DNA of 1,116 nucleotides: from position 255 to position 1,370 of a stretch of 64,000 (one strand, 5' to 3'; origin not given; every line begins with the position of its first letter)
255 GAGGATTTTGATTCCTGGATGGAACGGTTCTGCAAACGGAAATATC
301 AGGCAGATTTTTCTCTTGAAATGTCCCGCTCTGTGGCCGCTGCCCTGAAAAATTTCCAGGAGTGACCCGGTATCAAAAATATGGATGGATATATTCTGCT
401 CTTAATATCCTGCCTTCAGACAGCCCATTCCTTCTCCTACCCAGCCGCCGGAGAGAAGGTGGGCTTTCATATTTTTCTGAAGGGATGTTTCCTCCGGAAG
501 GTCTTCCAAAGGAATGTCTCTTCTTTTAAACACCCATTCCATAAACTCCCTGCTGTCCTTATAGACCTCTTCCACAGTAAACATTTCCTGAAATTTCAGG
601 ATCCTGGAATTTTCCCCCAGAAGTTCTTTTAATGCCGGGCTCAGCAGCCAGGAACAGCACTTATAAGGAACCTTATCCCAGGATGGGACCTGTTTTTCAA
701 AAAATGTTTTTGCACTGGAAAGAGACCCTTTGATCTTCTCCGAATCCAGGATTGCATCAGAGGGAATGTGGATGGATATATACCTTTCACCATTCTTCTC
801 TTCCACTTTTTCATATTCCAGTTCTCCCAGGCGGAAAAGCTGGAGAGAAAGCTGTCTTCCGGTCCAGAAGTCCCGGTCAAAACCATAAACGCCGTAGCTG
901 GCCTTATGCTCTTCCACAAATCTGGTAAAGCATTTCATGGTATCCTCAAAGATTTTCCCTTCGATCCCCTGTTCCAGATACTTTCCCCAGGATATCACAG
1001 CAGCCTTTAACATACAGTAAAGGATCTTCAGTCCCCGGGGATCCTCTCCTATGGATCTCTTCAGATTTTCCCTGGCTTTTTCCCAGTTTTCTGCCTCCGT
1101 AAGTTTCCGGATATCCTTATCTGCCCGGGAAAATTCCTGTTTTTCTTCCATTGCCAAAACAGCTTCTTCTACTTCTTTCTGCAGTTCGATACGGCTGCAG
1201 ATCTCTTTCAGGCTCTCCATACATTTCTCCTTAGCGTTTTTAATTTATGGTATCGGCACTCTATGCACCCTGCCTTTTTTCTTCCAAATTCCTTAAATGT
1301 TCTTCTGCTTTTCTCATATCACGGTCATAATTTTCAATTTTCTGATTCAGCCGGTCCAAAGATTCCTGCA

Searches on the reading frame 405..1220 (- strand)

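Call 15: search_protein_families(library=pfam, proteins=[window:405-1220:-])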
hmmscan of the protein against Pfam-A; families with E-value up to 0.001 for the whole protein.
window:405-1220:- (272 aa): 2 families
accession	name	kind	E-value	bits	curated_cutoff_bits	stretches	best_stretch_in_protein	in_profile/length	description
PF18164.7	GNAT_C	-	3.5e-44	150.6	22.8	1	128-268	1-142/142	GNAT-like C-terminal domain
PF18082.7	NAT_N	-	6.7e-22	79.2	27.8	1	3-125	2-128/129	N-acyltransferase N-terminal domain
